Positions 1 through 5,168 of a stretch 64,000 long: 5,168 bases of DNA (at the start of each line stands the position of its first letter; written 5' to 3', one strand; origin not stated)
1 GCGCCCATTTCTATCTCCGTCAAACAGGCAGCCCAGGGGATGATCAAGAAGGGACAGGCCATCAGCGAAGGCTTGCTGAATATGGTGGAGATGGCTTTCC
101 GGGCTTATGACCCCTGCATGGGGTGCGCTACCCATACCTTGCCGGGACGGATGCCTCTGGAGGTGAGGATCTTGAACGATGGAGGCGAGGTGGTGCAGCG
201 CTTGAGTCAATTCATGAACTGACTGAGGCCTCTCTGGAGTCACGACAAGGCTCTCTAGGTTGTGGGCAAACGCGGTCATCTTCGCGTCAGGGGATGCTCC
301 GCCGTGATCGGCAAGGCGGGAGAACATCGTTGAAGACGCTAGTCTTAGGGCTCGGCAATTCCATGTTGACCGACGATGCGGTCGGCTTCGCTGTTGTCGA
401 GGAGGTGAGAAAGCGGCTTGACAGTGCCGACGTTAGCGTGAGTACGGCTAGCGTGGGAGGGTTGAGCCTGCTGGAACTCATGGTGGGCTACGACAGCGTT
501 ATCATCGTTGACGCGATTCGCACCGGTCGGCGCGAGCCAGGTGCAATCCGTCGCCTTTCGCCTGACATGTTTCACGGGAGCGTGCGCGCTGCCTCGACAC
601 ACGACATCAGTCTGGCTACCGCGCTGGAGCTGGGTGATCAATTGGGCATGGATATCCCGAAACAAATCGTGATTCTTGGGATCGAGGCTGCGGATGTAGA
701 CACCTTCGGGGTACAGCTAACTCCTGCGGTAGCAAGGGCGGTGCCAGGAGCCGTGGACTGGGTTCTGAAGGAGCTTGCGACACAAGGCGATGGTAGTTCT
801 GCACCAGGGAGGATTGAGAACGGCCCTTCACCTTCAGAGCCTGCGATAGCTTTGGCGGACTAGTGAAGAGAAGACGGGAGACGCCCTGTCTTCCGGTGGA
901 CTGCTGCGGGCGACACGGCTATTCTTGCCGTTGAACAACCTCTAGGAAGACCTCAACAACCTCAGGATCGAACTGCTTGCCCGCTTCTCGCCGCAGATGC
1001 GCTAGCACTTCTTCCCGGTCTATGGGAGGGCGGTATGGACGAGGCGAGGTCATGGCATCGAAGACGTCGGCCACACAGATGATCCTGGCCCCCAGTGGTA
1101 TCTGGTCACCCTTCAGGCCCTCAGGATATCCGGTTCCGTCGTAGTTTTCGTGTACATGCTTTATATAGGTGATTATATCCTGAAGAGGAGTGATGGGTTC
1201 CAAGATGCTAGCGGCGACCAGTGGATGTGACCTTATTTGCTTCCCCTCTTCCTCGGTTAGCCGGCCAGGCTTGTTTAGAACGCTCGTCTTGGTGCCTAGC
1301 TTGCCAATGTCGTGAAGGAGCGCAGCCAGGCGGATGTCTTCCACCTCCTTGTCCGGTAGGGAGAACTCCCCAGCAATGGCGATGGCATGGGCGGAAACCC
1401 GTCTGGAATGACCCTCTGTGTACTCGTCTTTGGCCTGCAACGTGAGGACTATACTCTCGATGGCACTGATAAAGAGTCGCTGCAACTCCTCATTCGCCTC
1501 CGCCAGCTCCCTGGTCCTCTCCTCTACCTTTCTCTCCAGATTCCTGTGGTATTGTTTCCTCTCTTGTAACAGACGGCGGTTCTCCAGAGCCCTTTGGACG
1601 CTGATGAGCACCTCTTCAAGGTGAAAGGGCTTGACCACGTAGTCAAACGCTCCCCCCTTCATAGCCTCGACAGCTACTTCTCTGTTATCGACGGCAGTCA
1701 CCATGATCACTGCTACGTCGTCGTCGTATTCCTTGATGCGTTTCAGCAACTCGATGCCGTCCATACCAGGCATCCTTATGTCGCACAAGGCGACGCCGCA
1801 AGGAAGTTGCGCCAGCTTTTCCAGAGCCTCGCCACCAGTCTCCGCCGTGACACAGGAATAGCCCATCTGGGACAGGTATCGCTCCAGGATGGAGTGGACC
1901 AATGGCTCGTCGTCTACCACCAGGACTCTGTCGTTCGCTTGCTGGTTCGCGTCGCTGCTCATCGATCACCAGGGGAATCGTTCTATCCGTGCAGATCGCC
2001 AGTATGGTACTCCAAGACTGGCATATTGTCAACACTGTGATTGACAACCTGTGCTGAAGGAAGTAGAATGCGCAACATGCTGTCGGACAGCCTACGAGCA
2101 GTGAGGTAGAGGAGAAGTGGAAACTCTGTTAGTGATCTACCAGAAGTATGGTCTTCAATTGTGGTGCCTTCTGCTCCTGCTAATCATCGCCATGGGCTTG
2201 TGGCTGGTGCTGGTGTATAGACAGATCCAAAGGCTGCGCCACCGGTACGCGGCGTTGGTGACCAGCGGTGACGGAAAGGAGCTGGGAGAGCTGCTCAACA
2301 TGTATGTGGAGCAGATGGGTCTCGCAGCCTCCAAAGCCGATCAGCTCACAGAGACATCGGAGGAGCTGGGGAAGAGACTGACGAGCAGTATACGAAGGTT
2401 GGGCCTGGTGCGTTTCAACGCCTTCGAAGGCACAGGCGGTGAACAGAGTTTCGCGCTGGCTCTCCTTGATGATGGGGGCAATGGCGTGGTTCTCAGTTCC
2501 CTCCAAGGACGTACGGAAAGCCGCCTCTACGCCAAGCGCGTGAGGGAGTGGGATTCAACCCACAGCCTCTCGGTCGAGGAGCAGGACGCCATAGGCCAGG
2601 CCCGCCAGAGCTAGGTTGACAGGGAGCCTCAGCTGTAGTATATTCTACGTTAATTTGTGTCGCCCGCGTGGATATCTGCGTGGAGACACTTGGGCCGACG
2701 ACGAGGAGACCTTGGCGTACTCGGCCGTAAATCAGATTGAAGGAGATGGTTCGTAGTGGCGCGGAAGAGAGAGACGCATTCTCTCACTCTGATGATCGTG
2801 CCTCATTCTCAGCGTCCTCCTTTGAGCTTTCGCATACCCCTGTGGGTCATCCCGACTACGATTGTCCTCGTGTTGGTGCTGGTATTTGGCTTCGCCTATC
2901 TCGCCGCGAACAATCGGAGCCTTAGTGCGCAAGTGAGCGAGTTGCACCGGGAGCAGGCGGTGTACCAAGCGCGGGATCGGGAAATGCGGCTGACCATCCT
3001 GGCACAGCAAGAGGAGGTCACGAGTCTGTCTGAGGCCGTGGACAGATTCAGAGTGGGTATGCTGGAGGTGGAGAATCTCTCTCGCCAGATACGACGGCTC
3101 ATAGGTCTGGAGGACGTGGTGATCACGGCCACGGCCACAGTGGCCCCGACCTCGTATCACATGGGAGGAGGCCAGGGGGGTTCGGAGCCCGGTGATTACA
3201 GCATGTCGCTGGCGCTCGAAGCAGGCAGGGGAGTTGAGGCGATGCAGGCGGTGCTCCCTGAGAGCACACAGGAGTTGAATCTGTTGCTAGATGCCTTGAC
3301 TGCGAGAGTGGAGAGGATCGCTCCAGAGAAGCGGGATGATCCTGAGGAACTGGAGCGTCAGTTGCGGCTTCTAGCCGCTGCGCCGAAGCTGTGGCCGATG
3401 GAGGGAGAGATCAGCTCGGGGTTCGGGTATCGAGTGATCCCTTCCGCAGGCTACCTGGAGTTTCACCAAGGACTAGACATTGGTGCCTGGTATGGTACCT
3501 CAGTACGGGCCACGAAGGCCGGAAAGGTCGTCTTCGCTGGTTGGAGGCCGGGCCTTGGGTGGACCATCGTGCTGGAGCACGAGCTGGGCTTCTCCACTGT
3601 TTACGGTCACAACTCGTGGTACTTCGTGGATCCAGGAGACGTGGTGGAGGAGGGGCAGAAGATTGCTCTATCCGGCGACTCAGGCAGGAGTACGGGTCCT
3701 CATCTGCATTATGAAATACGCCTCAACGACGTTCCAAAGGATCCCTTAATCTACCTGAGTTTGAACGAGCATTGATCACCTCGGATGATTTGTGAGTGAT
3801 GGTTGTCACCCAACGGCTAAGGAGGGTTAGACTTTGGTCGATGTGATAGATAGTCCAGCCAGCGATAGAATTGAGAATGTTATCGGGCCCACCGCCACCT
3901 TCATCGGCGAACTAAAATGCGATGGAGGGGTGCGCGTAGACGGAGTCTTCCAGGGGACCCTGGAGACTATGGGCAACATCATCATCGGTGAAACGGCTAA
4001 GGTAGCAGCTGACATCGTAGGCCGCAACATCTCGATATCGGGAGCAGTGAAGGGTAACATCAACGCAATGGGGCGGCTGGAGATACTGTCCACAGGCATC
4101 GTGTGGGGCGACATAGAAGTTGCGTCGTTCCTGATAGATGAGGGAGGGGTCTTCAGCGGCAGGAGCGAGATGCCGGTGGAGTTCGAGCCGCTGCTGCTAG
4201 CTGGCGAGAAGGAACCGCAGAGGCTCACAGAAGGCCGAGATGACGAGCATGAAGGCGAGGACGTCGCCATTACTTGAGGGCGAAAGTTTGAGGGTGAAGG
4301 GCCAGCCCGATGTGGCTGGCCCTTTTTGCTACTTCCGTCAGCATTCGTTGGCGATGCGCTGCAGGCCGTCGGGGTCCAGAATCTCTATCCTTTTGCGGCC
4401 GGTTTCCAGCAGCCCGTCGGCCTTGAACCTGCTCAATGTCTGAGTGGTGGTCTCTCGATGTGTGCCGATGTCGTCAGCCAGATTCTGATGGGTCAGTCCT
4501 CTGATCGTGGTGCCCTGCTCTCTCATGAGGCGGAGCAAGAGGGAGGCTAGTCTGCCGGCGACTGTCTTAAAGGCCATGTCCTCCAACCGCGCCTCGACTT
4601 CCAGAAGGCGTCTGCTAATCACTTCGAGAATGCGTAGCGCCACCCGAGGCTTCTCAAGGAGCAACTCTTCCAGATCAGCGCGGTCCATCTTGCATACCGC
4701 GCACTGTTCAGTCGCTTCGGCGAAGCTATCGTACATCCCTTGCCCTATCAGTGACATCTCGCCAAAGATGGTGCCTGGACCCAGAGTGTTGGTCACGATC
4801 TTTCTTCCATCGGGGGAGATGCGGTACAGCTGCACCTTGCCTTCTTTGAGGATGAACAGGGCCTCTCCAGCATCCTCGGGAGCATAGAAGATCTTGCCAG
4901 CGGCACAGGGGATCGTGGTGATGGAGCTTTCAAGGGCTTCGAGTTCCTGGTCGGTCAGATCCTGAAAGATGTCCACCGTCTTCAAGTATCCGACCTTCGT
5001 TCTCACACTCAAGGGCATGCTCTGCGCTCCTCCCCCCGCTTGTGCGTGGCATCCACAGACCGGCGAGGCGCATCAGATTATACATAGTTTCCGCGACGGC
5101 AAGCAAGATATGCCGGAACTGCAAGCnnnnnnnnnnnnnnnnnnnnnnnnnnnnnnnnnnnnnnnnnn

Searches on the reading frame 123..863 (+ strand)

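Call 59: search_protein_families(library=pfam, proteins=[window:123-863:+], max_evalue=0.00001)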
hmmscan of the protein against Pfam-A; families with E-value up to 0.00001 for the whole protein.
window:123-863:+ (246 aa): 1 family
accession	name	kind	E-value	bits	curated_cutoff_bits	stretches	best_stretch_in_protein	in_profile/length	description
PF01750.23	HycI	-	6e-18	65.4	23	1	90-217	2-130/130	Hydrogenase maturation protease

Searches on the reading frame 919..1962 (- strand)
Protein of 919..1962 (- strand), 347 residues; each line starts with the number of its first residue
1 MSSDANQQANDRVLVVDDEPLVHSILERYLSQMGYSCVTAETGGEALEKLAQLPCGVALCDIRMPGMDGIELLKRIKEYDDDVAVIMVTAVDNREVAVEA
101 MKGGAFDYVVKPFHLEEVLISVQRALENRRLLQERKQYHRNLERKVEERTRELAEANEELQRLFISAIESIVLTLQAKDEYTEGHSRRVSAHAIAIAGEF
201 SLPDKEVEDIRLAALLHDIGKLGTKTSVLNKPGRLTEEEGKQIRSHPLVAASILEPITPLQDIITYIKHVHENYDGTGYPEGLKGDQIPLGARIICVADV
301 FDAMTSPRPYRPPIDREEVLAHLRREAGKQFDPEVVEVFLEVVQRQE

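Call 59: search_protein_families(library=pfam, proteins=[window:919-1962:-], max_evalue=0.00001)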
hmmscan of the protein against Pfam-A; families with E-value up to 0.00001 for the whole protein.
window:919-1962:- (347 aa): 3 families
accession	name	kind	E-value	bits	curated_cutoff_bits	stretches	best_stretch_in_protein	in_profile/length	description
PF13487.12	HD_5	-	1.1e-40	139.6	27.2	1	175-335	7-170/170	HD domain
PF00072.30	Response_reg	-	7e-32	110.3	30.2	1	13-120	1-108/111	Response regulator receiver domain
PF01966.28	HD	-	1.6e-19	70.7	22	1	184-304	3-116/116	HD domain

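Call 95: find_encoding_contigs(protein=window:919-1962:-, flank=10000, max_places=2)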
Protein window:919-1962:- (347 aa): no gene with exactly this product is on record in the collection.

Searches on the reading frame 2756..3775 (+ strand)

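Call 59: search_protein_families(library=pfam, proteins=[window:2756-3775:+], max_evalue=0.00001)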
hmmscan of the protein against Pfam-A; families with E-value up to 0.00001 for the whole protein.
window:2756-3775:+ (339 aa): 1 family
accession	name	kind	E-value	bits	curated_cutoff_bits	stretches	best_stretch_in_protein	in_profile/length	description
PF01551.29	Peptidase_M23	-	4.8e-31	107.2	28.7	1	236-330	2-96/96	Peptidase family M23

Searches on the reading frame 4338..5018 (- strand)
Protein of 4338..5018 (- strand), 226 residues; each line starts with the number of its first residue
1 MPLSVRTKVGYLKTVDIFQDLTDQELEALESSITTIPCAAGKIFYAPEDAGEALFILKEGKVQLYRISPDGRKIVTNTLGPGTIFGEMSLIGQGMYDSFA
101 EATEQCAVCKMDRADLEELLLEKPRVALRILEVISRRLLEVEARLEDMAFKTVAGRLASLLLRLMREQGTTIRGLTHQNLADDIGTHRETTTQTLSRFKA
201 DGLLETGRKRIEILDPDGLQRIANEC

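Call 59: search_protein_families(library=pfam, proteins=[window:4338-5018:-], max_evalue=0.00001)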
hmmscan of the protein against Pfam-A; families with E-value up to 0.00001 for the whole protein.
window:4338-5018:- (226 aa): 2 families
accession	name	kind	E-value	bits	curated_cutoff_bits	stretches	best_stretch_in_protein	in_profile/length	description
PF00027.35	cNMP_binding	-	1.4e-20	73.5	27.5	1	39-121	5-87/89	Cyclic nucleotide-binding domain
PF13545.12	HTH_Crp_2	-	3e-19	69.2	27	1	155-222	1-70/70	Crp-like helix-turn-helix domain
